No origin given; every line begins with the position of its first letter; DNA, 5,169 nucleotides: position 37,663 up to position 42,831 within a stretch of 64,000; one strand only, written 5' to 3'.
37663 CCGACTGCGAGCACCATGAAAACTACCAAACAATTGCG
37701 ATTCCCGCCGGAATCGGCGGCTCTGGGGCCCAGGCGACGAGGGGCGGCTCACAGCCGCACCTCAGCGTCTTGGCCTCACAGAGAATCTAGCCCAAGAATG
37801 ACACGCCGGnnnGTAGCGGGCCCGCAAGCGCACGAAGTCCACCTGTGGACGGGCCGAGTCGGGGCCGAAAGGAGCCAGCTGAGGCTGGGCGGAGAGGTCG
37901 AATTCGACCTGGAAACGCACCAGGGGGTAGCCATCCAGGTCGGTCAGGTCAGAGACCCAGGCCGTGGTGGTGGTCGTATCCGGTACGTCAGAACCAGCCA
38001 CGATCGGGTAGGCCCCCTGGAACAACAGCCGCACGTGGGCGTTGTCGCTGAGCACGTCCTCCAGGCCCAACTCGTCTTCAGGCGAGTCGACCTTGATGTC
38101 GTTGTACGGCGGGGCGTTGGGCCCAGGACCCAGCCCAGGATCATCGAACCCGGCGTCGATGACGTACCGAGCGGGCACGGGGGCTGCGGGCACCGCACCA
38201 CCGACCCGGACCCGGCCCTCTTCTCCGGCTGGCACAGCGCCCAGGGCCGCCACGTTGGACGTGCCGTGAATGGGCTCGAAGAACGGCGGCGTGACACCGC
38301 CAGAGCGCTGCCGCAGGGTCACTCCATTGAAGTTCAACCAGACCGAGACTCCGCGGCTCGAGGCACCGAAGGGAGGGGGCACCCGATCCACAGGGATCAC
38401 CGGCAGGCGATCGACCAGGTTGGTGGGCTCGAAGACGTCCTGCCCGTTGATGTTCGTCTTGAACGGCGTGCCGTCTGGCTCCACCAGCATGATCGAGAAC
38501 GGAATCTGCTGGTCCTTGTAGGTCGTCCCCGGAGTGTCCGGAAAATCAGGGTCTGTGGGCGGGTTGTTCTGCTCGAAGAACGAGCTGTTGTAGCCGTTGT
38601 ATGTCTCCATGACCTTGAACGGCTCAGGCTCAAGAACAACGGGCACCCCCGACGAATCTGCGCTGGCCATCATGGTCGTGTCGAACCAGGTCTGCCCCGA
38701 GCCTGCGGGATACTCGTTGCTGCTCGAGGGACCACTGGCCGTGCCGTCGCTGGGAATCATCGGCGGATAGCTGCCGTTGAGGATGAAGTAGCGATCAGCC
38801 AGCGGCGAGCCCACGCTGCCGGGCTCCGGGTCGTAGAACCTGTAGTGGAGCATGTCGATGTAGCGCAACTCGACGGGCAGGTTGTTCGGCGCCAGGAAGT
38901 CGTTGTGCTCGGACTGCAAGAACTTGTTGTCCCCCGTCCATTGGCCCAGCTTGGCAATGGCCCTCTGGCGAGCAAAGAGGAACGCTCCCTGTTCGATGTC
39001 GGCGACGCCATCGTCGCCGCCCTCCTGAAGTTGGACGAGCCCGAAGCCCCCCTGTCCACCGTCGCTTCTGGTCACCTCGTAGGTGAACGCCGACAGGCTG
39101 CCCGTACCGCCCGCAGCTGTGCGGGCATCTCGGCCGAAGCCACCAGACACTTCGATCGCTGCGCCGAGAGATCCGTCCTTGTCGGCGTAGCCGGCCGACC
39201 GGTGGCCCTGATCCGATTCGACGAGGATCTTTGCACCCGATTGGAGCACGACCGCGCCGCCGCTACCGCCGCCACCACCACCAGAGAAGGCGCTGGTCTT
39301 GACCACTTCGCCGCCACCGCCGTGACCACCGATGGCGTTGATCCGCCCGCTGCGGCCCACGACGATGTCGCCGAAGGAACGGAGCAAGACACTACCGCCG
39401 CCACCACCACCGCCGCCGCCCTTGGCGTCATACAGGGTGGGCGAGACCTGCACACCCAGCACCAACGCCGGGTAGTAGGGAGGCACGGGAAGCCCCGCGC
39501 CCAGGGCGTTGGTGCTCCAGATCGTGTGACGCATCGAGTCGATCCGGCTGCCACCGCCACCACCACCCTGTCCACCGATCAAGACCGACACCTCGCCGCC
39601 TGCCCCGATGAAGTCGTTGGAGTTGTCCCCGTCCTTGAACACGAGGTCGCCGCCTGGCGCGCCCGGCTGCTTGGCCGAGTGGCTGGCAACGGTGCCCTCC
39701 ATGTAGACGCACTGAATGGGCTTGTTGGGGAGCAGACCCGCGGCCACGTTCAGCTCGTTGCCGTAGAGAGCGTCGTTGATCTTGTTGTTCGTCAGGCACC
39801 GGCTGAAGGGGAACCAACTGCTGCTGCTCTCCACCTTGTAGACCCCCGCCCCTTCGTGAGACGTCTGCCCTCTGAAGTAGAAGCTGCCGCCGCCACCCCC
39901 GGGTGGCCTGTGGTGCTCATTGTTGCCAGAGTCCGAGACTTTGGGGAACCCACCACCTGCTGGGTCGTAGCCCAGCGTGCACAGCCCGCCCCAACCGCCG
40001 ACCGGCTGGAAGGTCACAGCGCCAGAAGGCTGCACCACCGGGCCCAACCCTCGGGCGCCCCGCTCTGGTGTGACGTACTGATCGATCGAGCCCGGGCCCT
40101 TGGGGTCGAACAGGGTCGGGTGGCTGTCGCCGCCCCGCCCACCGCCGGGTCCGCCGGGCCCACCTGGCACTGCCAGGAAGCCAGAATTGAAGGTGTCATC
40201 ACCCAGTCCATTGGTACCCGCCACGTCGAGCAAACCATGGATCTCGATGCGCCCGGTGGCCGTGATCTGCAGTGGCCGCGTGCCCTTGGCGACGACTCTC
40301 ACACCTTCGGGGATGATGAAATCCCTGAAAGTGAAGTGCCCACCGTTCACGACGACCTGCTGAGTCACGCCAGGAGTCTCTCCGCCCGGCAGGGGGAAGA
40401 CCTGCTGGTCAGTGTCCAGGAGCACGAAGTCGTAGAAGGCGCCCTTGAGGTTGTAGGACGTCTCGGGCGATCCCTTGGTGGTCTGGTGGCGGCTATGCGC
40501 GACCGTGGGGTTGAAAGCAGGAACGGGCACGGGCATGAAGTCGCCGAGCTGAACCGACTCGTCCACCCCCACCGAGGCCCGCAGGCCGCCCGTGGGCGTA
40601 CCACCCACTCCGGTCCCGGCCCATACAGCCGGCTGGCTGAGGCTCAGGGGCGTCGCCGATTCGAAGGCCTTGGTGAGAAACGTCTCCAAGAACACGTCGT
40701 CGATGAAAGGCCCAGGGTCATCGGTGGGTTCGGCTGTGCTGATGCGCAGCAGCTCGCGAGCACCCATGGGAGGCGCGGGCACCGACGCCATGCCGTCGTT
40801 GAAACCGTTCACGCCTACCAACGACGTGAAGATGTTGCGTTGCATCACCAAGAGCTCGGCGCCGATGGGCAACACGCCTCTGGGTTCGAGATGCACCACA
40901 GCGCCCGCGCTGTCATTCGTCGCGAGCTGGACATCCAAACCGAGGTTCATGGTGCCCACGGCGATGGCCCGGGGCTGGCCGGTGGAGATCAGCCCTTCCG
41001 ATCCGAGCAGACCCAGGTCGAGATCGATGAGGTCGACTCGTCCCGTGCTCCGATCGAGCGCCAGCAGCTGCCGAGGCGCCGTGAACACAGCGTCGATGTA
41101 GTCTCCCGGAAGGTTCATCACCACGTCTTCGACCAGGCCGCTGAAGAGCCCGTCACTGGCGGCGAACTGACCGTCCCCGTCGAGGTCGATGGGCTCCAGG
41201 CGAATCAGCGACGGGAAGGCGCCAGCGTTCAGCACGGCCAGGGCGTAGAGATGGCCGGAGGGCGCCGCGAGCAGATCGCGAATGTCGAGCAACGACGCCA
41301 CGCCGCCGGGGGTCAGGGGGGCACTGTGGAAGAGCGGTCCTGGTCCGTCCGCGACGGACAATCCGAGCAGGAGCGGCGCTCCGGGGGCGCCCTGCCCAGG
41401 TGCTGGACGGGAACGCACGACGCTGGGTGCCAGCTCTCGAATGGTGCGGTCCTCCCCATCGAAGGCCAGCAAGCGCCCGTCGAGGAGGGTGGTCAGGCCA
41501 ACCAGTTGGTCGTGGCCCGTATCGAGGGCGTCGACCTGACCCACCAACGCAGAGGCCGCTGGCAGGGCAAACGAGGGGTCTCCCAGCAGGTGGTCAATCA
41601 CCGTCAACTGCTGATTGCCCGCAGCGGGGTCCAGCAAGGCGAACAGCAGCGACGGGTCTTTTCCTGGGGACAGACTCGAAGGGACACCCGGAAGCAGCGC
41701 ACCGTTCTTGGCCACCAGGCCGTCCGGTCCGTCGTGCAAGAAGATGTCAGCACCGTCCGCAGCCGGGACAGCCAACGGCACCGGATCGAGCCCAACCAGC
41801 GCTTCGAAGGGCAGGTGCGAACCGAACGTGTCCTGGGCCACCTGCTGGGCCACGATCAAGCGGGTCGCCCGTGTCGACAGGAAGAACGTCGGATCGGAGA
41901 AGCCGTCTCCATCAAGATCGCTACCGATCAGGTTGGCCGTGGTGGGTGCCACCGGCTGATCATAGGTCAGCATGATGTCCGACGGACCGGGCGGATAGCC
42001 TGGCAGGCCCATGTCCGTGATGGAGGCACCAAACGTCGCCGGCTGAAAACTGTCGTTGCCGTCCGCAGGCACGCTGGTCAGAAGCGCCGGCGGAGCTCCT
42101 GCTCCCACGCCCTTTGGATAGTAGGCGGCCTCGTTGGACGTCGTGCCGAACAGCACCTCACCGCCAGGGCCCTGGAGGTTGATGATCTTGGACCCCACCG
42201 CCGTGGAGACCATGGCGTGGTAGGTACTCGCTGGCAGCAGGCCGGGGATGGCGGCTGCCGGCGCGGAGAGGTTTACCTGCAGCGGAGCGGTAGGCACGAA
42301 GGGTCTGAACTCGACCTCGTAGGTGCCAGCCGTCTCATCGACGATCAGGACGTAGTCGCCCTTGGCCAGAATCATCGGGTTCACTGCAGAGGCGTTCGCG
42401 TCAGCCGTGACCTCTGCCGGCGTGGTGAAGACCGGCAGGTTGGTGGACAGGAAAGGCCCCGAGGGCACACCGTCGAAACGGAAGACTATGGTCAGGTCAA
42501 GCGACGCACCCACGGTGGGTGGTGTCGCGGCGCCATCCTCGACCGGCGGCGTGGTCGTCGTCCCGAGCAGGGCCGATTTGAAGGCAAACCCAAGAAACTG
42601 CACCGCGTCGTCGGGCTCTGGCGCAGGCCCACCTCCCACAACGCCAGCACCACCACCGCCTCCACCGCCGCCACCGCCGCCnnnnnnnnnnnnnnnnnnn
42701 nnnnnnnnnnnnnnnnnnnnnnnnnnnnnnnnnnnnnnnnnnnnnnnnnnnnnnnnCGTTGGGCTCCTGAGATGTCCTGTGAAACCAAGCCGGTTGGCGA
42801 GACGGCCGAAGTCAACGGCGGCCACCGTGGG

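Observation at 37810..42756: Giant 1648-aa lipoprotein with an 11-Gly tether and oligo-glycine beta-helix-like repeats, inside an island of secreted proteins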

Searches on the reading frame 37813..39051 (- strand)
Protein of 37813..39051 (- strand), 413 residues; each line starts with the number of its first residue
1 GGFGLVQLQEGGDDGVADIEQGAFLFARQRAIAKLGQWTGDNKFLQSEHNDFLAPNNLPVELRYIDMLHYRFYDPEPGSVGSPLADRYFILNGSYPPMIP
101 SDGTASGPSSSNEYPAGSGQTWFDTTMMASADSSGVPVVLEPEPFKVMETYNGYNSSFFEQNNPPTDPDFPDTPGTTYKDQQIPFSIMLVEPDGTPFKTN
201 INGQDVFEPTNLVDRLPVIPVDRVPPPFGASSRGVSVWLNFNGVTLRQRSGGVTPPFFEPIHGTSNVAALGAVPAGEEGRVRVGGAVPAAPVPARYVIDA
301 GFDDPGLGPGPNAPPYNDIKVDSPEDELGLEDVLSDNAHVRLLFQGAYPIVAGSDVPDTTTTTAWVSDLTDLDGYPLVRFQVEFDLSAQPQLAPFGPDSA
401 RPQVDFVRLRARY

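Call 13: search_protein_families(library=pfam, proteins=[window:37813-39009:-], max_evalue=10)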
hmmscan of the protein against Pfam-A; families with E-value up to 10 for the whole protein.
window:37813-39009:- (399 aa): 1 family
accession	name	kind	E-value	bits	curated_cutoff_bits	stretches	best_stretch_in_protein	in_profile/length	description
PF18725.6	HEPN_SAV2148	-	0.0067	16.3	26.4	1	222-268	37-82/216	SAV2148-like HEPN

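Call 68: predict_structure(alignment_id=A6)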
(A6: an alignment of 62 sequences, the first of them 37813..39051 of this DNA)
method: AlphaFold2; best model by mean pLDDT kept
length: 413 residues; sequences in the alignment: 62
mean_pLDDT: 86.8   pTM: 0.63
mean pLDDT of the five models: 86.8, 85.5, 85.2, 81.9, 81.4
residues with pLDDT >= 90: 249; 70-90: 105; 50-70: 55; < 50: 4
segments of 3 or more residues with pLDDT < 50: 1-4
pLDDT, mean of each block of 10 residues (from residue 1): 49 61 79 92 87 76 80 75 78 89 67 89 92 94 95 91 95 95 97 95 94 89 65 93 61 84 90 93 95 95 92 95 87 95 96 88 96 95 93 87 95 89
secondary structure, 60 per line:
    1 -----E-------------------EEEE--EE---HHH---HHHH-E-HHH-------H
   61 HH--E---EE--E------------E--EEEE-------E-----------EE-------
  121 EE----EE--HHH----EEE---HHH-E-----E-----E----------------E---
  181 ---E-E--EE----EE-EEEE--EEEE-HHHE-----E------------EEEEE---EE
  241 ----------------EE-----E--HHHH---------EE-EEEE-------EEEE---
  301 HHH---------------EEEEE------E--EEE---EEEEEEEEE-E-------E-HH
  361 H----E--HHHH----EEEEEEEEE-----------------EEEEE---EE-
elements in order: E26-29 H43-46 E89-92 E138-140 E198-201 E204-207 E231-235 H267-270 E283-286 E294-297 E319-323 E333-335 E339-347 H369-372 E377-385 E403-407

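Call 70: fold_search(model_id=the predicted structure, library=pdb)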
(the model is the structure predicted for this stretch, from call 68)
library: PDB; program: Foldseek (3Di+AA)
matches with E <= 10: 53; with E <= 0.001: 0
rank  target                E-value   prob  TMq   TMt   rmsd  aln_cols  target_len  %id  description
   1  4j3o_F                6.0e-01  0.02  0.07  0.14  18.0       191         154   13  Crystal structure of the FimD usher traversed by the pilus tip complex assembly composed of FimC:FimF:FimG:FimH (released 2013-04-10)
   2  5jmo_B                1.3e+00  0.01  0.08  0.07  18.8       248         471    8  X-ray structure of furin in complex with the inhibitory antibody Nb14 (released 2016-12-07)
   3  2uy7_B                1.4e+00  0.02  0.09  0.18  15.4       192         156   14  Crystal structure of the P pilus rod subunit PapA (released 2007-05-29)
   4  9fxs_B                1.8e+00  0.07  0.13  0.30  11.3       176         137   10  Cryo-EM structure of the type 1 pilus complex including pilus rod and FimI-bound assembly platform after incorporation (released 2025-06-04)
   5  5zx2_A                2.3e+00  0.02  0.07  0.11  12.1       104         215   12  Mycobacterium tuberculosis RNA polymerase transcription initiation complex with ECF sigma factor sigma H and 7nt RNA (released 2019-03-20)
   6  3bwu_F                2.4e+00  0.02  0.09  0.20  16.2       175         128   12  Crystal structure of the ternary complex of FimD (N-Terminal Domain, FimDN) with FimC and the N-terminally truncated p (released 2008-03-04)
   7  9fy9_F                2.4e+00  0.02  0.09  0.19  15.9       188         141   13  Cryo-EM structure of the type 1 chaperone-usher pilus FimD-tip complex (FimDHGFC) - Conformer 1 (released 2025-06-04)
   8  7bve_A                2.4e+00  0.02  0.10  0.06  15.6       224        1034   15  Cryo-EM structure of Mycobacterium smegmatis arabinosyltransferase EmbC2-AcpM2 in complex with ethambutol (released 2020-04-29)
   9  5jmo_A                2.7e+00  0.01  0.09  0.08  16.6       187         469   11  X-ray structure of furin in complex with the inhibitory antibody Nb14 (released 2016-12-07)
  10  9dao_B                3.0e+00  0.02  0.07  0.07   9.5        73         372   14  AlphaIIbbeta3 in fully-extended conformation in complex with R6H8 Fab (released 2025-04-09)
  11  8jiy                  3.2e+00  0.02  0.12  0.21  19.9       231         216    8  A carbohydrate binding domain of a putative chondroitinase (released 2023-09-20)
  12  1pdk_B                3.3e+00  0.07  0.15  0.33  10.8       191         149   12  PAPD-PAPK CHAPERONE-PILUS SUBUNIT COMPLEX FROM E.COLI P PILUS (released 1999-08-17)
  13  8xez_B                3.3e+00  0.02  0.07  0.05   9.6        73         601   12  Cryo-EM structure of integrin ITGAV/ITGB3 complex, conformation 5 (released 2024-12-18)
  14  6swh_B                3.3e+00  0.01  0.08  0.19  18.4       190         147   11  Crystal structure of the ternary complex between the type 1 pilus proteins FimC, FimI and FimA from E. coli (released 2020-10-07)
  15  7b0w_I                3.3e+00  0.01  0.07  0.15  18.8       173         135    9  Crystal structure of the E. coli type 1 pilus assembly inhibitor FimI bound to FimC (released 2021-12-08)
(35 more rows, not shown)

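Call 86: search_protein_families(library=phrogs, proteins=[window:37813-39051:-], max_evalue=1)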
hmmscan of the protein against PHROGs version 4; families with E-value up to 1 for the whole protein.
window:37813-39051:- (413 aa): 0 families

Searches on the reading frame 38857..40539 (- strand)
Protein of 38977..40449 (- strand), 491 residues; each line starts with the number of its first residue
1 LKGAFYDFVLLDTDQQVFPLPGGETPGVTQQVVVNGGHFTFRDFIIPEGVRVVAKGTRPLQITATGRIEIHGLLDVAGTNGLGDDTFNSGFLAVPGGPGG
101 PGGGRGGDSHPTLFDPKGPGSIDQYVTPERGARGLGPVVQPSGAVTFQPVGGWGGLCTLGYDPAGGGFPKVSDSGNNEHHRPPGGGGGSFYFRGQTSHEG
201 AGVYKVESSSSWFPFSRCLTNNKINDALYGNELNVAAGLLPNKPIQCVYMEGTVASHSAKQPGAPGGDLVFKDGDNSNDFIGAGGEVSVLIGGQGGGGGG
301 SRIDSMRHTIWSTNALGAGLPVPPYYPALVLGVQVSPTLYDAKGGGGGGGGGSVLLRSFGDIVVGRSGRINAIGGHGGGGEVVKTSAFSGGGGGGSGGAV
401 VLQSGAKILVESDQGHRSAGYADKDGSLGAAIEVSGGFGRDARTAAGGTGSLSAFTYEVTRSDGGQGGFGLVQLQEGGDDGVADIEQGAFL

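Call 13: search_protein_families(library=pfam, proteins=[window:38977-40449:-], max_evalue=10)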
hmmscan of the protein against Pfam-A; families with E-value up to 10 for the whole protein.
window:38977-40449:- (491 aa): 0 families

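Call 14: search_solved_structures(query=window:38977-40449:-, max_evalue=10, show_alignments=3)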
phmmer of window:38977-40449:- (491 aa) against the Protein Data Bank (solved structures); distinct sequences matched with E-value up to 10: 0.

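Call 29: predict_structure(alignment_id=A2)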
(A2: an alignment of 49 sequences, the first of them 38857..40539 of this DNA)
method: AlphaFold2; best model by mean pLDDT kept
length: 561 residues; sequences in the alignment: 49
mean_pLDDT: 87.2   pTM: 0.87
mean pLDDT of the five models: 87.2, 85.6, 83.8, 83.2, 78.1
residues with pLDDT >= 90: 335; 70-90: 159; 50-70: 48; < 50: 19
segments of 3 or more residues with pLDDT < 50: 20-25, 412-416, 474-476, 478-480
pLDDT, mean of each block of 10 residues (from residue 1): 94 77 56 91 96 92 96 97 96 98 96 64 89 95 88 90 95 92 94 82 69 93 92 91 89 92 90 93 91 95 93 93 96 88 91 91 86 90 97 97 87 54 95 96 93 93 91 51 56 89 92 94 80 74 69 76 56
secondary structure, 60 per line:
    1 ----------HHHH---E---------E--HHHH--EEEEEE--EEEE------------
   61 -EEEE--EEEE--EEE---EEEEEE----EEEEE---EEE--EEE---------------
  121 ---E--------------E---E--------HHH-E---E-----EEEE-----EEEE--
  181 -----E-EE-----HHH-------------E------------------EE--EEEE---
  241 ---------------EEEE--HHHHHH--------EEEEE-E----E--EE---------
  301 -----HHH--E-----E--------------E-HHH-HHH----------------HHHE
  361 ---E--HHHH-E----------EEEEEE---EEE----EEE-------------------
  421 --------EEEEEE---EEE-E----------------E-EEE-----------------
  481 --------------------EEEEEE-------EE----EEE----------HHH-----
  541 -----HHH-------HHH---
elements in order: H11-14 H31-34 E37-42 E45-48 E62-65 E68-71 E74-76 E80-85 E90-94 E98-100 E103-105 E166-169 E175-178 E234-237 E256-259 H262-267 E276-280 H367-370 E383-388 E392-394 E399-401 E429-434 E438-440 E461-463 E501-506 E520-522

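Call 31: fold_search(model_id=the predicted structure, library=pdb)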
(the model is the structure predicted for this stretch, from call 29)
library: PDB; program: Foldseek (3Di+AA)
matches with E <= 10: 3; with E <= 0.001: 0
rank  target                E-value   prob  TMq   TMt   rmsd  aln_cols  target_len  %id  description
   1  1b69_A                5.5e+00  0.01  0.04  0.16  11.3        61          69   13  THE SOLUTION STRUCTURE OF TN916 INTEGRASE N-TERMINAL DOMAIN/DNA COMPLEX (released 1999-09-29)
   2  3sze                  6.1e+00  0.01  0.05  0.03  13.9       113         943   16  Crystal structure of the passenger domain of the E. coli autotransporter EspP (released 2011-10-12)
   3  5mrh_A                9.0e+00  0.00  0.06  0.06  20.7       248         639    9  Crystal structure of the Vps10p domain of human sortilin/NTS3 in complex with Triazolone 1 (released 2017-05-17)

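Call 35: fold_search(model_id=the predicted structure, library=viral)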
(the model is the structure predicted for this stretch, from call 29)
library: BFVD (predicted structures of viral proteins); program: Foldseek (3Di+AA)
matches with E <= 10: 43; with E <= 0.001: 10
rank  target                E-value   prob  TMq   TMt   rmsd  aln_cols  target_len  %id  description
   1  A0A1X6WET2            1.9e-06  1.00  0.22  0.11  17.1       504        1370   13  (no name in the UniProt tables at hand)
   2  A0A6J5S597            3.7e-06  1.00  0.21  0.31  16.3       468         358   16  Uncharacterized protein [uncultured Caudovirales phage]
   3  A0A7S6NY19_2          8.0e-06  1.00  0.33  0.20  17.8       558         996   15  PA14 domain-containing protein [Bathycoccus sp. RCC716 virus 1]
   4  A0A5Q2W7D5            8.0e-06  1.00  0.26  0.25  11.6       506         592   14  (no name in the UniProt tables at hand)
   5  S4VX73                2.1e-05  1.00  0.27  0.36  10.6       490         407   14  Collagen triple helix domain containing protein [Pandoravirus dulcis]
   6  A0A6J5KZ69            2.9e-05  0.99  0.21  0.25  11.9       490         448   15  Uncharacterized protein [uncultured Caudovirales phage]
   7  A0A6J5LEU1            3.5e-05  1.00  0.24  0.15  13.6       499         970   17  Uncharacterized protein [uncultured Caudovirales phage]
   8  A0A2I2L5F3            4.9e-05  1.00  0.28  0.20  37.7       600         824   15  Collagen-like protein [Orpheovirus IHUMI-LCC2]
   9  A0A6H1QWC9            8.8e-05  1.00  0.27  0.31  10.1       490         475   14  Uncharacterized protein (Fragment) [Ostreococcus mediterraneus virus 2]
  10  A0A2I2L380            7.2e-04  0.97  0.21  0.24  33.9       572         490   14  Collagen-like protein [Orpheovirus IHUMI-LCC2]
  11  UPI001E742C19         4.9e-03  0.72  0.23  0.31  23.8       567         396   14  (no name look-up for this kind of identifier)
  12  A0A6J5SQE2            1.2e-02  0.69  0.23  0.28  21.3       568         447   13  Uncharacterized protein [uncultured Caudovirales phage]
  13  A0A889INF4            2.3e-01  0.23  0.13  0.31  16.1       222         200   21  (no name in the UniProt tables at hand)
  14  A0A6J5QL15            3.0e-01  0.01  0.08  0.10  30.4       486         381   15  Glycine-rich domain-containing protein [uncultured Caudovirales phage]
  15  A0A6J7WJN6            6.5e-01  0.01  0.09  0.05  33.2       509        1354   14  Glycine-rich domain-containing protein [uncultured Caudovirales phage]
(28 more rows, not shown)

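Call 47: predict_structure(alignment_id=A2)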
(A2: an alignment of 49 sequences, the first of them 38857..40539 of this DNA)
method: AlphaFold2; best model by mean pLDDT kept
length: 561 residues; sequences in the alignment: 49
mean_pLDDT: 87.2   pTM: 0.87
mean pLDDT of the five models: 87.2, 85.6, 83.8, 83.2, 78.1
residues with pLDDT >= 90: 335; 70-90: 159; 50-70: 48; < 50: 19
segments of 3 or more residues with pLDDT < 50: 20-25, 412-416, 474-476, 478-480
pLDDT, mean of each block of 10 residues (from residue 1): 94 77 56 91 96 92 96 97 96 98 96 64 89 95 88 90 95 92 94 82 69 93 92 91 89 92 90 93 91 95 93 93 96 88 91 91 86 90 97 97 87 54 95 96 93 93 91 51 56 89 92 94 80 74 69 76 56
secondary structure, 60 per line:
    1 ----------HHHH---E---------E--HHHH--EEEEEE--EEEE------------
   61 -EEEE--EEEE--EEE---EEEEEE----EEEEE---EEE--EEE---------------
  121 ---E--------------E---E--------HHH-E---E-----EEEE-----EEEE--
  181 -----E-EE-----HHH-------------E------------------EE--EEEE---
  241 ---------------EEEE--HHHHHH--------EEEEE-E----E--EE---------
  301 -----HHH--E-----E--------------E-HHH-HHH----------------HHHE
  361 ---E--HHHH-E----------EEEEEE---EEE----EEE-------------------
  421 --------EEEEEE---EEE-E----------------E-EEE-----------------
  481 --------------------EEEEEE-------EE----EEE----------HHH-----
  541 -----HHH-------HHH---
elements in order: H11-14 H31-34 E37-42 E45-48 E62-65 E68-71 E74-76 E80-85 E90-94 E98-100 E103-105 E166-169 E175-178 E234-237 E256-259 H262-267 E276-280 H367-370 E383-388 E392-394 E399-401 E429-434 E438-440 E461-463 E501-506 E520-522

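Call 49: search_dna_similar(query=window:39013-40434:-, collection=phages, mode=protein, max_evalue=0.01, max_rows=20)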
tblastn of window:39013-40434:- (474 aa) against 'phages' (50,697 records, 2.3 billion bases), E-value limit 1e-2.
No match.

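Call 86: search_protein_families(library=phrogs, proteins=[window:39013-40434:-], max_evalue=1)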
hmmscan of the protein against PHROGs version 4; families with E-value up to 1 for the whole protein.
window:39013-40434:- (474 aa): 0 families

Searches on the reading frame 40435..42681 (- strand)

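Call 13: search_protein_families(library=pfam, proteins=[window:40477-42681:-], max_evalue=10)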
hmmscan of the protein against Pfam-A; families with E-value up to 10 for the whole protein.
window:40477-42681:- (735 aa): 1 family
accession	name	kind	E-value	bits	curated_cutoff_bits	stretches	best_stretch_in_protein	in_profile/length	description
PF09281.16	Taq-exonuc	-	0.078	13.5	25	1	336-368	74-106/129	Taq polymerase, exonuclease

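Call 86: search_protein_families(library=phrogs, proteins=[window:40435-42681:-], max_evalue=1)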
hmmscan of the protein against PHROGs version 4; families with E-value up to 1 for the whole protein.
window:40435-42681:- (749 aa): 0 families
